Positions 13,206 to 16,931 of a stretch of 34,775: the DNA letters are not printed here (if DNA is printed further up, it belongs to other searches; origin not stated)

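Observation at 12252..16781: egtD followed by a MopB::cysteine-desulfurase fusion: the O2-independent, metallopterin-dependent ergothioneine route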

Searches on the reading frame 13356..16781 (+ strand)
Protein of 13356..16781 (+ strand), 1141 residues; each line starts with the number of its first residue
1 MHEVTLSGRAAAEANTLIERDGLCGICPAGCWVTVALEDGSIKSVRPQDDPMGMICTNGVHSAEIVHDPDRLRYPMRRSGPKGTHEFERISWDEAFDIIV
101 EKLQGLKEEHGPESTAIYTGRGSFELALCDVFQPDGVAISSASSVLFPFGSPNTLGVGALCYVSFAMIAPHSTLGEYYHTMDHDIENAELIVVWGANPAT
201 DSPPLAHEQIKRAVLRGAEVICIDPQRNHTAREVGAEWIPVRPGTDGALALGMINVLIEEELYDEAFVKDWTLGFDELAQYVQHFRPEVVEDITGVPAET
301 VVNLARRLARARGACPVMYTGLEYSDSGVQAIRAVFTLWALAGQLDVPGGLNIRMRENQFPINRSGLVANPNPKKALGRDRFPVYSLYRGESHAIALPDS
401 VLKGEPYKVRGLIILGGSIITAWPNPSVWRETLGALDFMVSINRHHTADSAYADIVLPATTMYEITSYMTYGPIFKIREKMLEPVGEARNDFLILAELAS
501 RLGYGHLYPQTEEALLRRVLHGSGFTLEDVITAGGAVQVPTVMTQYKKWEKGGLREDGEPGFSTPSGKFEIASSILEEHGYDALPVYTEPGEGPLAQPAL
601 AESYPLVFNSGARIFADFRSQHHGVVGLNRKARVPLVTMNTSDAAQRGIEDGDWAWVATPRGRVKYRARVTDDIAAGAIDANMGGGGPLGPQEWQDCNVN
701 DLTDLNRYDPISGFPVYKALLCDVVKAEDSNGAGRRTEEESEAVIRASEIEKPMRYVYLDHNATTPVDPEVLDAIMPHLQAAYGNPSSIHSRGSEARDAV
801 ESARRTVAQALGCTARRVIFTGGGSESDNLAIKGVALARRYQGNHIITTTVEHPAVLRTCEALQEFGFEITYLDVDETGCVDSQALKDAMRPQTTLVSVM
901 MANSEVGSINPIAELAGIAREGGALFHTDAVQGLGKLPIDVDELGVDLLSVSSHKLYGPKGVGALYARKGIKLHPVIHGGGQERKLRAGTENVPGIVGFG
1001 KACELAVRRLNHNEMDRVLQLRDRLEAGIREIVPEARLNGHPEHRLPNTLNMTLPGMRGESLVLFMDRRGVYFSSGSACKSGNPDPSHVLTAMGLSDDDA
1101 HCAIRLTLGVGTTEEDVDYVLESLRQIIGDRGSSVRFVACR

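Call 3: search_protein_families(library=pfam, proteins=[window:13356-16778:+], max_evalue=0.01)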
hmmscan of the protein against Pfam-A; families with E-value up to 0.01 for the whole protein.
window:13356-16778:+ (1141 aa): 5 families
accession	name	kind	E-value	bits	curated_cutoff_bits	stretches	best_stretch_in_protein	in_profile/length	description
PF00266.25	Aminotran_5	-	2.9e-80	270.5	21.5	1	757-1120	1-371/371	Aminotransferase class-V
PF00384.28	Molybdopterin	-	1.1e-43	150.1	24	1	71-500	1-352/353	Molybdopterin oxidoreductase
PF01568.27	Molydop_binding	-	2.8e-18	66.4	26.8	1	618-719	12-108/110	Molydopterin dinucleotide binding domain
PF01041.23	DegT_DnrJ_EryC1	-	1.1e-06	28.6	19.8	1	815-935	39-151/360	DegT/DnrJ/EryC1/StrS aminotransferase family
PF04879.21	Molybdop_Fe4S4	-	0.0059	17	22.7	0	23-67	7-54/55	Molybdopterin oxidoreductase Fe4S4 domain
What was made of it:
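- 13356..15539 (+): N-terminal bis-pterin (Mo or W) module, aa 1-728. Pfam Molybdopterin and Molydop_binding (call 3).
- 15618..16778 (+): C-terminal PLP-dependent cysteine desulfurase module (NifS/IscS type), aa 755-1141. Aminotran_5 E 3e-80 (call 3).
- On Metallopterin-dependent ergothioneine synthase (MES): Pfam Molybdopterin and Molydop_binding at aa 71-719, then Aminotran_5 at aa 757-1120 (call 3). The Pfam Fe4S4 domain hit itself is weak, at 17 bits against a cut-off of 22.7 (call 3).
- Checked: Protein 2, N-terminal part: Molybdop_Fe4S4 (weak, aa 23-67), Molybdopterin (aa 71-500, E 1e-43) and Molydop_binding (aa 618-719, E 3e-18) (call 3). Protein 2, C-terminal part: Aminotran_5 (aa 757-1120, E 3e-80) (call 3).
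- Domain architecture MopB + Aminotran_5 (call 3).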

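Call 4: search_protein_families(library=ncbifam, proteins=[window:13356-16778:+], max_evalue=0.01)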
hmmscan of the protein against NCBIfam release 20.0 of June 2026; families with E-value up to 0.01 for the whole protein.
window:13356-16778:+ (1141 aa): 57 families (the best 25 are shown)
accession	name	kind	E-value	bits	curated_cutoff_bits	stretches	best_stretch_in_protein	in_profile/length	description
TIGR03402.1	FeS_nifS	equivalog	6.7e-154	512.2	530.75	1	757-1130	1-372/379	cysteine desulfurase NifS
NF010611.0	PRK14012.1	equivalog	9.7e-122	406.8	548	1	757-1128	7-379/406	IscS subfamily cysteine desulfurase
TIGR02006.1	IscS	equivalog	2.3e-120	402.3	643.2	1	757-1128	5-375/402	IscS subfamily cysteine desulfurase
TIGR03235.1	DNA_S_dndA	equivalog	2.3e-118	395.5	480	1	758-1107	1-352/353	cysteine desulfurase DndA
TIGR03403.1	nifS_epsilon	equivalog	3.9e-105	351.8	587.7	1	757-1126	1-371/382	NifS family cysteine desulfurase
NF002806.0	PRK02948.1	subfamily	1.6e-98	330.2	304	1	757-1131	2-375/381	IscS subfamily cysteine desulfurase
TIGR01591.1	Fdh-alpha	equivalog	2.1e-81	274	666.25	2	23-512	2-488/672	formate dehydrogenase subunit alpha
NF012032.0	PRK15488.1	equivalog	1.3e-71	241.6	694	1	21-686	45-717/759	thiosulfate reductase PhsA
TIGR02166.1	dmsA_ynfE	subfamily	4.8e-65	220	777.7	2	27-375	53-420/794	DMSO/selenate family reductase complex A subunit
TIGR00509.1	bisC_fam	subfamily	8.1e-59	199.6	1017.55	1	34-684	8-706/772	molybdopterin guanine dinucleotide-containing S/N-oxide reductase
NF047855.1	AssmNtatRedNasC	equivalog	1.1e-50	172.7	1100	3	24-345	25-336/708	assimilatory nitrate reductase catalytic subunit NasC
TIGR03479.1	DMSO_red_II_alp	subfamily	6.4e-50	170.1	984.75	4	48-272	99-307/913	molybdopterin-dependent oxidoreductase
NF011566.1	PRK14990.1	exception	1.3e-48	165.6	1600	1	55-680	103-767/814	dimethylsulfoxide reductase subunit A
TIGR01979.1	sufS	subfamily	2.2e-47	161.8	475.1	1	754-1127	17-398/403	SufS family cysteine desulfurase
NF041885.1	selenate_YnfE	exception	8.2e-45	152.9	1675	1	56-686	93-760/805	selenate/tellurate reductase subunit YnfE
NF040779.1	Sec_lyase_SclA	exception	1.9e-31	109.3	525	1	757-1128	1-377/378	selenocysteine lyase SclA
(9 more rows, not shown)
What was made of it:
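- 15618..16778 (+): TIGR03402 NifS scores 512 bits and NF002806 IscS subfamily scores 330 bits against a cut-off of 304 (call 4).
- The desulfurase scores far higher with NifS/IscS models (512 and 407 bits) than with the selenocysteine lyase model (109 bits) (call 4).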

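Call 6: search_solved_structures(query=window:13356-16778:+, max_evalue=1e-10)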
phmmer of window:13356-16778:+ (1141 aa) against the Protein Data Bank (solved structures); distinct sequences matched with E-value up to 1e-10: 115 (the best 60 are shown).
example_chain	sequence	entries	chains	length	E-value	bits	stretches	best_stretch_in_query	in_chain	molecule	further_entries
9wep_A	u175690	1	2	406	8.7e-114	384.6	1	755-1128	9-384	cysteine desulfurase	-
9wer_A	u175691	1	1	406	1e-111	377.7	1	755-1128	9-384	cysteine desulfurase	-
9wew_A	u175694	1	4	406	1.4e-111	377.3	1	755-1128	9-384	cysteine desulfurase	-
9wf8_A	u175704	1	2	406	3.7e-111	375.9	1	755-1128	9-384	cysteine desulfurase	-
9wfb_A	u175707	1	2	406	2.5e-110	373.2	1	755-1128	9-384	cysteine desulfurase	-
9wfe_A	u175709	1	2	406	3.2e-109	369.5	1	755-1128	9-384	cysteine desulfurase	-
9wfy_A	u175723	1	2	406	5.7e-108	365.4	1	755-1128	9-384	cysteine desulfurase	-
5usr_A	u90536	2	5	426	2.3e-104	353.4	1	741-1126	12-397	Cysteine desulfurase, mitochondrial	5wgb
8tvt_A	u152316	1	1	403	2.9e-103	349.8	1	754-1126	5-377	Cysteine desulfurase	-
5wkp_A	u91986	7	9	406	2.9e-103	349.7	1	754-1126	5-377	Cysteine desulfurase, mitochondrial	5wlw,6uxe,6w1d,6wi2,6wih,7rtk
8pk8_A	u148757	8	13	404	3.7e-103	349.4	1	754-1126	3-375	Cysteine desulfurase | Isoform Mitochondrial of Cysteine desulfurase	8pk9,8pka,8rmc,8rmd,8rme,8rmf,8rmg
4r5f_A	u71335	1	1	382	4.1e-103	349.3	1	757-1128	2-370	Cysteine desulfurase IscS 2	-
6nzu_A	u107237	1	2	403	4.5e-103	349.1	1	754-1126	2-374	Cysteine desulfurase, mitochondrial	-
4eb5_A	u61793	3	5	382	2.8e-102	346.5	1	757-1128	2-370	Probable cysteine desulfurase 2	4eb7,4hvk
3lvj_A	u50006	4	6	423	2e-101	343.6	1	756-1129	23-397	Cysteine desulfurase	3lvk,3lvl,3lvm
7mhv_A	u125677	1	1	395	1.3e-86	294.6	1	754-1120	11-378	Cysteine desulfurase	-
3a9x_A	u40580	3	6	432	8.5e-69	235.6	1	748-1129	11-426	Selenocysteine lyase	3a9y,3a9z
3gzc_A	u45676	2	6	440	2.9e-68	233.8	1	751-1129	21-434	Selenocysteine lyase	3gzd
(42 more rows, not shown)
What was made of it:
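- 15618..16778 (+): PDB cysteine desulfurases score up to 385 bits (call 6).
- Closest known: NifS/IscS group I cysteine desulfurases. Same: The C-module aligns end to end at 308-385 bits (call 6).
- NifS/IscS-type enzymes are related to selenocysteine lyases: PDB 3a9x and 3gzc score about 235 bits (call 6) and NF040779 SclA scores 109 bits (call 4).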

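Call 11: find_homologous_proteins(query=window:13356-16778:+, max_evalue=1e-20)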
Query window:13356-16778:+ (1141 aa): 7344 proteins with E <= 1e-20 among 8000 candidates; the best 120 are listed.
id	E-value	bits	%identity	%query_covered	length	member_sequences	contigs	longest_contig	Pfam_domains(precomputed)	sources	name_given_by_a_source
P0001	0.0e+0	2628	100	100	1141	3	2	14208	PF00384.28,PF00266.26,PF01568.28,PF01041.24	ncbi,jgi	jgi:cysteine desulfurase NifS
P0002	0.0e+0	2307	86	100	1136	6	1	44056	PF00384.28,PF00266.26,PF01568.28,PF01041.24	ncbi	-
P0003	0.0e+0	2244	84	100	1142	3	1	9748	PF00384.28,PF00266.26,PF01568.28,PF01041.24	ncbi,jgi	jgi:cysteine desulfurase NifS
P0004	0.0e+0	2218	82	100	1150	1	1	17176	PF00384.28,PF00266.26,PF01568.28,PF01041.24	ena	-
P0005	0.0e+0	2207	83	100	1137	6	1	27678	PF00384.28,PF00266.26,PF01568.28,PF01041.24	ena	-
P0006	0.0e+0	2197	82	100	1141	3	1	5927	PF00384.28,PF00266.26,PF01568.28,PF01041.24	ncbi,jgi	jgi:cysteine desulfurase NifS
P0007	0.0e+0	2195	82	100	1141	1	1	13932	PF00384.28,PF00266.26,PF01568.28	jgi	jgi:cysteine desulfurase NifS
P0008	0.0e+0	2187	81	100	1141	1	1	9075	PF00384.28,PF00266.26,PF01568.28,PF01041.24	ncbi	-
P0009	0.0e+0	2187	82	100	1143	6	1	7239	PF00384.28,PF00266.26,PF01568.28,PF01041.24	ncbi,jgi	-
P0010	0.0e+0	2184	82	100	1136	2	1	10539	PF00384.28,PF00266.26,PF01568.28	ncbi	-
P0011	0.0e+0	2183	82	100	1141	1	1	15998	PF00384.28,PF00266.26,PF01568.28,PF01041.24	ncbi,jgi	jgi:cysteine desulfurase NifS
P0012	0.0e+0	2176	81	100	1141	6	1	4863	PF00384.28,PF00266.26,PF01568.28,PF01041.24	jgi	jgi:cysteine desulfurase NifS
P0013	0.0e+0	2176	83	98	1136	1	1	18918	PF00384.28,PF00266.26,PF01568.28,PF01041.24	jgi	jgi:cysteine desulfurase NifS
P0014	0.0e+0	2174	81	100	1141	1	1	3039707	PF00384.28,PF00266.26,PF01568.28,PF01041.24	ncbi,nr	ncbi:MAG: IscS subfamily cysteine desulfurase [Gemmatimonadota bacterium]|nr:MAG: IscS subfamily cys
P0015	0.0e+0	2170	82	99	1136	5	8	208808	PF00384.28,PF00266.26,PF01568.28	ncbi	-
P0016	0.0e+0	2167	81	100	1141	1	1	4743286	PF00384.28,PF00266.26,PF01568.28,PF01041.24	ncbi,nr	ncbi:MAG: IscS subfamily cysteine desulfurase [Gemmatimonadota bacterium]|nr:MAG: IscS subfamily cys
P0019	0.0e+0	2156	80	100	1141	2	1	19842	PF00384.28,PF00266.26,PF01568.28,PF01041.24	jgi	jgi:cysteine desulfurase NifS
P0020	0.0e+0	2153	80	100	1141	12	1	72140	PF00384.28,PF00266.26,PF01568.28,PF01041.24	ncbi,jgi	jgi:cysteine desulfurase NifS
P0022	0.0e+0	2149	81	100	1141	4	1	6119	PF00384.28,PF00266.26,PF01568.28,PF01041.24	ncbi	ncbi:MAG: IscS subfamily cysteine desulfurase [Gemmatimonadales bacterium]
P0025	0.0e+0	2132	80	100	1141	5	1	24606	PF00384.28,PF00266.26,PF01568.28,PF01041.24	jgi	jgi:cysteine desulfurase NifS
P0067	0.0e+0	1839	70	99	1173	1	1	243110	PF00384.28,PF00266.26,PF01568.28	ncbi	-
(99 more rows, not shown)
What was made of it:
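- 13356..16781 (+): MES: metallopterin-dependent ergothioneine synthase, one 1141-aa fused polypeptide (coordinates include the stop codon). The best 120 database hits are fusions of 975-1173 aa with 66-100% identity (call 11).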
